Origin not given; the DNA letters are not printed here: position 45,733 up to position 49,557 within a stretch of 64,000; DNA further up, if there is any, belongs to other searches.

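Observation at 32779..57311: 24-kb block of three tandem giant secreted proteins (936, 2874 and 4225 aa): candidate undescribed surface-adhesin locus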

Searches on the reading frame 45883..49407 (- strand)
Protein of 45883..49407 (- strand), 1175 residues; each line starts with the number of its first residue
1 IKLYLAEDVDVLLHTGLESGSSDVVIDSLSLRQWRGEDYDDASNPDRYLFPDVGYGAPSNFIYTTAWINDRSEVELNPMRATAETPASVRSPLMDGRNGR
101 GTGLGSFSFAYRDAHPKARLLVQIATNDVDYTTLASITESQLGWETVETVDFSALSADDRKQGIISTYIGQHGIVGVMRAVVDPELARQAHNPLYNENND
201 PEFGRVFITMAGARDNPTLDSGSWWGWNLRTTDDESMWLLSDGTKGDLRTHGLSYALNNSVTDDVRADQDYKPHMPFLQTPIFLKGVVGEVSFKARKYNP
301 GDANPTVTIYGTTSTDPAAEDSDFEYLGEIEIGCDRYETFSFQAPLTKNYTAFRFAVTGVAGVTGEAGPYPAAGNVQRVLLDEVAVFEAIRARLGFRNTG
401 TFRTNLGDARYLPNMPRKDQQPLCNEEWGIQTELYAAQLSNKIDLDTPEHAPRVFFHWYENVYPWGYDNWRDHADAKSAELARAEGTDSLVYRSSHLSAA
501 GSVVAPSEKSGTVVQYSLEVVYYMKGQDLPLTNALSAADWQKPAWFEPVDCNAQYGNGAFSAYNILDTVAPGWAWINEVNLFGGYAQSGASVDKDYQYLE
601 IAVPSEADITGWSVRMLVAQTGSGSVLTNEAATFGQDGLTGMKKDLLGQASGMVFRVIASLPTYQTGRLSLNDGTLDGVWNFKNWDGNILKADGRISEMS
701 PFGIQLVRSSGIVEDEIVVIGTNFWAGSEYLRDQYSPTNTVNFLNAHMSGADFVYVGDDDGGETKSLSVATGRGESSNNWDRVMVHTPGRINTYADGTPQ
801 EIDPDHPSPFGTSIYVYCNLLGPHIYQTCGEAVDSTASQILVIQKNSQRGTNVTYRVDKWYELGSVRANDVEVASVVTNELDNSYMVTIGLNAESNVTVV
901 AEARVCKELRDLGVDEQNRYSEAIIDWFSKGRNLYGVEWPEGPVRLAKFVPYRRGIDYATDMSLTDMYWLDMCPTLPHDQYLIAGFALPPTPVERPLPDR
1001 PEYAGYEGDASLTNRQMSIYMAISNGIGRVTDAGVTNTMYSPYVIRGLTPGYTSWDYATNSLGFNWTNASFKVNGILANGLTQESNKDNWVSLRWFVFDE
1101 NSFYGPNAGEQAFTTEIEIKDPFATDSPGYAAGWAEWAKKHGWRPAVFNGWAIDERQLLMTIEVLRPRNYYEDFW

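Call 84: predict_structure(alignment_id=A4)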
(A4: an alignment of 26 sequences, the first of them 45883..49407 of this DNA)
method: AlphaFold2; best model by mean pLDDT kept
length: 1175 residues; sequences in the alignment: 26
mean_pLDDT: 76.4   pTM: 0.46
mean pLDDT of the five models: 76.4, 75.3, 74.6, 74.1, 72.6
residues with pLDDT >= 90: 283; 70-90: 566; 50-70: 166; < 50: 160
segments of 3 or more residues with pLDDT < 50: 1-47, 52-57, 94-101, 216-224, 227-273, 438-440, 760-762, 998-1011, 1028-1036, 1061-1063, 1173-1175
pLDDT, mean of each block of 10 residues (from residue 1): 30 43 42 37 48 49 65 81 83 49 67 90 78 62 83 82 72 71 92 87 87 54 48 37 40 35 38 60 65 76 80 74 80 80 72 76 54 67 62 81 85 87 89 72 73 94 92 93 86 89 87 93 80 87 87 86 91 90 76 89 89 92 87 90 81 90 90 90 86 86 91 87 54 75 87 74 69 65 84 84 70 71 82 72 71 87 85 68 83 78 90 90 92 87 88 85 94 87 91 62 41 82 67 48 92 84 68 90 86 92 88 92 84 87 87 81 90 51
secondary structure, 60 per line:
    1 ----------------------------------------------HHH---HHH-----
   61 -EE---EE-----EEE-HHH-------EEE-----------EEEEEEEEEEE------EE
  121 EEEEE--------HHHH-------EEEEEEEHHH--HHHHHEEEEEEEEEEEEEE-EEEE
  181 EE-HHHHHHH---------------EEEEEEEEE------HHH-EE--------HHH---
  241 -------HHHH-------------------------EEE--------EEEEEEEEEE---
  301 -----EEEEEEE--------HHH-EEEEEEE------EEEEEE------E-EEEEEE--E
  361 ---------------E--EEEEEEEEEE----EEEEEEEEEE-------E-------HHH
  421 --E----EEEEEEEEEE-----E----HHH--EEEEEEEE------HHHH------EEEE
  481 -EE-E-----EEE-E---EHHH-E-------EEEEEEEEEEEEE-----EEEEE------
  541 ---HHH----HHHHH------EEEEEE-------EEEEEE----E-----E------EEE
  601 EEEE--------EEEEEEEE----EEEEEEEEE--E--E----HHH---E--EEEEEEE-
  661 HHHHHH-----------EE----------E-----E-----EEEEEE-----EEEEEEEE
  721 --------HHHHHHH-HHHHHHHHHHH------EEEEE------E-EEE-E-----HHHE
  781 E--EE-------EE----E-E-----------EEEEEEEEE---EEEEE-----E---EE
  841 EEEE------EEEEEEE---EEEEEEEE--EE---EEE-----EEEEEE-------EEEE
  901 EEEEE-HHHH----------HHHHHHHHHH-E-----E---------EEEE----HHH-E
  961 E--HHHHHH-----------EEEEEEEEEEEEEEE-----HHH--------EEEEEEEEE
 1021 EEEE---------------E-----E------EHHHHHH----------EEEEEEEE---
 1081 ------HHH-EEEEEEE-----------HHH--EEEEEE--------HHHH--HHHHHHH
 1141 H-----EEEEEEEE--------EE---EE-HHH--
elements in order (helices of 4 or more, strands of 3 or more residues): E74-76 E88-90 E102-112 E119-125 H134-137 E145-151 H157-161 E162-175 E177-182 H184-190 E206-214 H248-251 E277-279 E288-297 E306-312 E325-331 E338-343 E352-357 E379-388 E393-402 E428-437 E453-460 H467-470 E477-480 E491-493 E512-524 E530-534 H551-555 E562-567 E575-580 E598-604 E613-620 E625-633 E653-659 H661-666 E702-707 E713-720 H729-735 H737-747 E754-758 E767-769 E813-821 E825-829 E839-844 E851-857 E861-868 E876-878 E884-889 E897-905 H907-910 H921-930 E948-951 H964-969 E981-995 E1012-1024 H1054-1059 E1070-1077 E1091-1097 E1114-1119 H1128-1131 H1134-1141 E1147-1154

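Call 86: fold_search(model_id=the predicted structure, library=pdb)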
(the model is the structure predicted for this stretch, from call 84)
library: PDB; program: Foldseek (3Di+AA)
matches with E <= 10: 1155; with E <= 0.001: 24
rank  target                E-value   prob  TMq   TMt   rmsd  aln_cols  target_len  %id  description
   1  5b4x_A                7.7e-08  0.99  0.09  0.14  29.7       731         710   10  Crystal structure of the ApoER2 ectodomain in complex with the Reelin R56 fragment (released 2017-04-26)
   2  3a7q_A                1.2e-07  0.97  0.08  0.12  28.8       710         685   10  Structural basis for specific recognition of reelin by its receptors (released 2010-03-23)
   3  2v5y                  3.8e-07  0.99  0.10  0.19  38.5       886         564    8  Crystal structure of the receptor protein tyrosine phosphatase mu ectodomain (released 2007-09-11)
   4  6a48                  9.9e-06  0.97  0.11  0.17  26.0       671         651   10  Crystal structure of reelin N-terminal region (released 2019-06-19)
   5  7k7j_A                1.7e-05  0.85  0.09  0.19  39.0       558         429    8  EphB6 receptor ectodomain (released 2021-04-07)
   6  4bkf_A                1.7e-05  0.80  0.09  0.17  40.5       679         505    8  crystal structure of the human EphA4 ectodomain in complex with human ephrinB3 (released 2013-07-03)
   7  2x10                  3.0e-05  0.94  0.10  0.20  43.1       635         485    9  Crystal structure of the complete EphA2 ectodomain (released 2010-03-16)
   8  3fl7                  4.6e-05  0.94  0.11  0.22  42.5       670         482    9  Crystal structure of the human ephrin A2 ectodomain (released 2009-01-27)
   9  7lyu_B                1.1e-04  0.98  0.08  0.22  18.5       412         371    8  Reelin repeat 8 (released 2022-06-15)
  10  3fn9_C                1.3e-04  0.38  0.08  0.12  30.6       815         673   10  Crystal structure of putative beta-galactosidase from bacteroides fragilis (released 2009-01-13)
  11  7auw_A                2.8e-04  0.98  0.08  0.16  17.3       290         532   10  Inhibitory complex of human meprin beta with mouse fetuin-B. (released 2021-04-14)
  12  9vqm_A                3.3e-04  0.25  0.07  0.10  28.0       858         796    7  Cryo-EM structure of Elapor1WT in tetrameric form (released 2025-07-23)
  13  4fj6_C                3.5e-04  0.28  0.06  0.12  28.6       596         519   11  Crystal structure of a glycoside hydrolase family 33, candidate sialidase (BDI_2946) from Parabacteroides distasonis A (released 2012-07-25)
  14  4bk4_A                3.9e-04  0.57  0.09  0.18  40.0       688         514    9  crystal structure of the human EphA4 ectodomain (released 2013-07-03)
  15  7uac_H                4.6e-04  0.96  0.10  0.19  17.9       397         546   11  Human pro-meprin alpha (zymogen state) (released 2022-11-02)
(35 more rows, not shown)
